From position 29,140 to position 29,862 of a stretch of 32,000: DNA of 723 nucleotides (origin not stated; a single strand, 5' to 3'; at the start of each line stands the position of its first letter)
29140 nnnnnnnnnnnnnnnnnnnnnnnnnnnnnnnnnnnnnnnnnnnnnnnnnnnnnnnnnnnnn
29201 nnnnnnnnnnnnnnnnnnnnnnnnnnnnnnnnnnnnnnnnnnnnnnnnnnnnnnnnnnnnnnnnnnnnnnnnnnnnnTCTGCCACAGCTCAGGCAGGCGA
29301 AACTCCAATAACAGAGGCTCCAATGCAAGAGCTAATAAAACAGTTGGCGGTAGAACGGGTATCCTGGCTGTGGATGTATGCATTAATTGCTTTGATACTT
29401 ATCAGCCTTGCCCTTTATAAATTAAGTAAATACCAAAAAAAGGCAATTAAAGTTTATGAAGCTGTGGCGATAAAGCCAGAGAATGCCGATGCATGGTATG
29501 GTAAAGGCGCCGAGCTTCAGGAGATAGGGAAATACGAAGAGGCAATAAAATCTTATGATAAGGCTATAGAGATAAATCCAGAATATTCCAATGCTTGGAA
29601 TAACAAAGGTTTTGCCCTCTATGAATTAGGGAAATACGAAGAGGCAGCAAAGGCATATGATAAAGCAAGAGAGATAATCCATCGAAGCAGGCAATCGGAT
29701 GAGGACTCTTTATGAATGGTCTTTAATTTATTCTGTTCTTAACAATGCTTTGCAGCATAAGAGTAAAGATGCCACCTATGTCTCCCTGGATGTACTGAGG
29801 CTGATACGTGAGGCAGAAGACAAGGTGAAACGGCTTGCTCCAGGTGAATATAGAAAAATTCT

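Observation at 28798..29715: PGF-pre-PGF domain uncoupled from PGF-CTERM: replaced by a TM helix plus cytoplasmic TPR tail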

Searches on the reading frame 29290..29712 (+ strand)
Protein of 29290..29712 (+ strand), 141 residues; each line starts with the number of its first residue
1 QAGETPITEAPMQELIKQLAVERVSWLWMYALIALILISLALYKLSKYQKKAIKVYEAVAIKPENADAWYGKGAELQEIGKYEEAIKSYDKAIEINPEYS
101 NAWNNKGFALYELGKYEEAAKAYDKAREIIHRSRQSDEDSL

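Call 8: search_protein_families(library=ncbifam, proteins=[window:29290-29712:+], max_evalue=10)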
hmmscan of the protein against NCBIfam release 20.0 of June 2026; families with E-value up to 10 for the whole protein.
window:29290-29712:+ (141 aa): 29 families (the best 25 are shown)
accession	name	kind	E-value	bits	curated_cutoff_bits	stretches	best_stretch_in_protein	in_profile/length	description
NF040959.1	MamA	equivalog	6e-16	58.5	200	1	34-129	107-202/204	magnetosome protein MamA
TIGR02521.1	type_IV_pilW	equivalog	7.5e-12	45.3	154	1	47-128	46-127/234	type IV pilus biogenesis/stability protein PilW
TIGR02917.1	PEP_TPR_lipo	equivalog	7.4e-11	40.7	312.2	1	41-133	166-260/899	XrtA/PEP-CTERM system TPR-repeat protein PrsT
NF008391.2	PRK11189.1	equivalog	1.3e-09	38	250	1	55-122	88-155/297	lipoprotein NlpI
NF033762.1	social_mot_Tgl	equivalog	1.4e-08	34.5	225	1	51-126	50-126/252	social motility TPR repeat lipoprotein Tgl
TIGR02552.1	LcrH_SycD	equivalog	3.2e-08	33.4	104.8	1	42-135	28-121/136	SycD/LcrH family type III secretion system chaperone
NF033920.0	C39_PA2778_fam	equivalog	4.9e-08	32.7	150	1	47-129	170-253/255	PA2778 family cysteine peptidase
NF040561.1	PrimPol_Msp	equivalog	4e-06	25.7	200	1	50-132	8-97/515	CRISPR-associated primase-polymerase type A1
TIGR00990.1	3a0801s09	subfamily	2.4e-05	23.2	757.25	1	51-123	145-456/615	mitochondrial import receptor subunit TOM70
NF053617.1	SARPRegAfsRStmc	equivalog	2.5e-05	22.5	1430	2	48-135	798-891/986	SARP-family global regulator AfsR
NF053607.1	CHU_0125_OmpA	equivalog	6.5e-05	21.6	620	1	43-129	30-116/639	CHU_0125 family OmpA-like outer membrane integrity protein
NF047507.1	TPR_BatC_Lepto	exception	0.00027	20.5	175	2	42-105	68-135/214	TPR repeat-containing protein BatC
TIGR03302.1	OM_YfiO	subfamily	0.00028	20.4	81.4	1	32-125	4-95/239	outer membrane protein assembly factor BamD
NF033758.1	gliding_GltE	equivalog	0.00095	18.2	225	1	60-123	284-348/411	adventurous gliding motility TPR repeat lipoprotein GltE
NF047371.1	FlcA_CTERM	equivalog_domain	0.00095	17.7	300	1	42-136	448-543/646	periplasmic flagellar collar protein FlcA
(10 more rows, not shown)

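Call 18: find_related_loci(query=A1, collection=genome_contigs, flank=6000)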
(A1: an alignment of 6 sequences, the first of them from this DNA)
Query A1 (121 aa) in genome_contigs; peptide patterns used: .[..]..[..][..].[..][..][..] (x = any residue, [..] = any of these).
5 stretches matched a pattern; 3 encode a relative of the query (tblastn E <= 1e-3); 3 distinct loci.
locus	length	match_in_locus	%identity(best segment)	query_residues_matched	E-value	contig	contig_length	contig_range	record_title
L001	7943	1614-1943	61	8-117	8e-37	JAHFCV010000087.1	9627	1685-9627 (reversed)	MAG: Candidatus Methanoperedens sp. isolate nzgw23 NODE_7912_length_9628_cov_3.774587, whole genome shotgun sequence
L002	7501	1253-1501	48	1-117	6e-28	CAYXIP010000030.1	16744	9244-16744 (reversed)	MAG TPA_asm: uncultured Candidatus Methanoperedens sp. isolate SRP093762_co1_13 genome assembly, contig: NODE_2068_lengt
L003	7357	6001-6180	32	27-86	3e-7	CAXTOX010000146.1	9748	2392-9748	MAG TPA_asm: uncultured Chthoniobacterales bacterium isolate public_SRR11456915_metawrap_bin.9 genome assembly, contig:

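Call 23: find_related_loci(query=A1, collection=metagenome_contigs, flank=10000)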
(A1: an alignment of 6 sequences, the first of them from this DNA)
Query A1 (121 aa) in metagenome_contigs; peptide patterns used: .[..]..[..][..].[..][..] (x = any residue, [..] = any of these).
142 stretches matched a pattern; 4 encode a relative of the query (tblastn E <= 1e-3); 4 distinct loci.
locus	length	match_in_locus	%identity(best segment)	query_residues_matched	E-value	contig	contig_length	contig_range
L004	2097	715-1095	59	8-112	2e-40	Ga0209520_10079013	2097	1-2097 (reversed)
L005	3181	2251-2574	58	8-115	8e-36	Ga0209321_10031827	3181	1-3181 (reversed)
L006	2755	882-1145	57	1-117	3e-18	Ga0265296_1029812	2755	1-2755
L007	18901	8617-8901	33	29-109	4e-6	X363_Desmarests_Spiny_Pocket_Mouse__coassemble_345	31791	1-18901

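Call 38: search_protein_families(library=pfam, proteins=[L001:2272-3750:+, L001:3910-4404:+, L001:4404-5096:+, L001:5110-5832:+], max_evalue=0.05)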
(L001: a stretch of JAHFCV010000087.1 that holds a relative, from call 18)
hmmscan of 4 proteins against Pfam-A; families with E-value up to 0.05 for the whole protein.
L001:2272-3750:+ (493 aa): 13 families
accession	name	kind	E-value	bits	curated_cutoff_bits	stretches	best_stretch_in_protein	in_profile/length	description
PF04659.18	Arch_fla_DE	-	8.4e-21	74.2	21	1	388-472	5-95/96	Archaeal flagella protein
PF24670.1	DUF7653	-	0.00053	20.6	27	0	287-333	69-115/125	Domain of unknown function (DUF7653)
PF08112.16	ATP-synt_E_2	-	0.00056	20.6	25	0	235-268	18-51/56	ATP synthase epsilon subunit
PF04899.17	MbeD_MobD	-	0.00097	19.7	21.6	0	188-242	17-66/70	MbeD/MobD like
PF22939.2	GPIID_WHD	-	0.0043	17.9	27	0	303-328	29-54/90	GPI inositol-deacylase, winged helix domain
PF12841.12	YvrJ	-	0.0057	16.6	29.5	0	314-330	19-35/36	YvrJ protein family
PF03763.18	Remorin_C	-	0.0096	16.1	29.7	0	254-311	42-99/107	Remorin, C-terminal region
PF04513.17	Baculo_PEP_C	-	0.011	16.2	38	0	263-340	15-91/140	Baculovirus polyhedron envelope protein, PEP, C terminus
PF05008.21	V-SNARE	-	0.013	16.4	25.9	1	189-271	7-89/92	Vesicle transport v-SNARE protein N-terminus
PF01442.23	Apolipoprotein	-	0.017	15.2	90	0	230-335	2-107/190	Apolipoprotein A1/A4/E domain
PF14362.11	DUF4407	-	0.018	14.8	31.3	0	173-296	115-233/297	Domain of unknown function (DUF4407)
PF05866.16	RusA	-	0.025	15.6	22.8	0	179-217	76-109/124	Endodeoxyribonuclease RusA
PF01656.29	CbiA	-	0.032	14.7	25.4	0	6-385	7-119/125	CobQ/CobB/MinD/ParA nucleotide binding domain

L001:3910-4404:+ (165 aa): 8 families
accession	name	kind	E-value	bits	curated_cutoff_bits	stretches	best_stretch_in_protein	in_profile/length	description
PF01602.26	Adaptin_N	-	3.5e-05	23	37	1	91-156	228-293/524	Adaptin N terminal region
PF00514.29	Arm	-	6.4e-05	23.3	20.6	0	85-119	4-39/41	Armadillo/beta-catenin-like repeat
PF02985.28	HEAT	-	0.00021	21.7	23.5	0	93-120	1-28/31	HEAT repeat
PF13513.12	HEAT_EZ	-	0.00037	21.4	27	0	88-114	24-50/55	HEAT-like repeat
PF22928.2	INTS1_R4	-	0.00062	20.1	27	0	7-33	69-95/102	Integrator complex subunit 1, R4 domain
PF10274.15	ParcG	-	0.01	16.4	22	0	40-108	77-143/183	Parkin co-regulated protein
PF13646.12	HEAT_2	-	0.018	15.8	27.7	0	11-108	3-78/88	HEAT repeats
PF12348.14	CLASP_N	-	0.031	14.3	27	0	90-148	92-150/227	CLASP N terminal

L001:4404-5096:+ (231 aa): 2 families
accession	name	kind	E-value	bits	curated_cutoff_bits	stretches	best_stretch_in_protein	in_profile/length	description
PF20833.2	RNase_E_G_Thio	-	0.018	15.6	26.8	0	146-197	14-65/86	RNase E/G, Thioredoxin-like domain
PF21312.3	ORC1_wHTH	-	0.024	15.4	24.3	0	29-76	26-73/114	Origin recognition complex subunit 1 C-terminal winged HTH domain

L001:5110-5832:+ (241 aa): 20 families
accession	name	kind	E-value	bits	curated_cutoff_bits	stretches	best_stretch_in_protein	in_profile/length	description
PF15905.10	HMMR_N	-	4.8e-05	23.4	30.1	1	53-193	182-326/330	Hyaluronan mediated motility receptor N-terminal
PF09728.14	Taxilin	-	8.7e-05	22.3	30.3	1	114-211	191-288/302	Myosin-like coiled-coil protein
PF19220.6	Rod_CreS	-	0.0014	18.2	100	1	65-191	1-127/359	Crescentin, rod domain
PF12651.13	RHH_3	-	0.0027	18.1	21.6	0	98-114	12-28/44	Ribbon-helix-helix domain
PF09727.14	CortBP2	-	0.0029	18.1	26.9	0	16-88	97-169/187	Cortactin-binding protein-2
PF13851.11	GAS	-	0.0067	16.3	32.3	0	93-202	21-136/200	Growth-arrest specific micro-tubule binding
PF01519.22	DUF16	-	0.0091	16.9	40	0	15-65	49-99/104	Protein of unknown function DUF16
PF21455.3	PylD_N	-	0.0091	16.3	27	0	78-135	11-67/112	Pyrrolysine biosynthesis protein PylD, N-terminal domain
PF05859.17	Mis12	-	0.012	15.9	25.7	0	111-203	104-197/231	Mis12 protein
PF24487.1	NDC80_loop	-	0.013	15.6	27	1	145-207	92-154/233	Kinetochore protein NDC80 loop region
PF14712.11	Snapin_Pallidin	-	0.014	16.2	29.6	0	83-143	26-86/89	Snapin/Pallidin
PF04611.18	AalphaY_MDB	-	0.016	15.8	32.1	0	101-144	50-93/146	Mating type protein A alpha Y mating type dependent binding region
PF15619.11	Lebercilin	-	0.022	14.8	34.3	0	15-109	103-188/193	Ciliary protein causing Leber congenital amaurosis disease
PF14661.11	HAUS6_N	-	0.028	14.5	26.4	1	116-218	123-221/233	HAUS augmin-like complex subunit 6 N-terminus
PF07926.17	TPR_MLP1_2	-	0.031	14.7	36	0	158-202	5-49/129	TPR/MLP1/MLP2-like protein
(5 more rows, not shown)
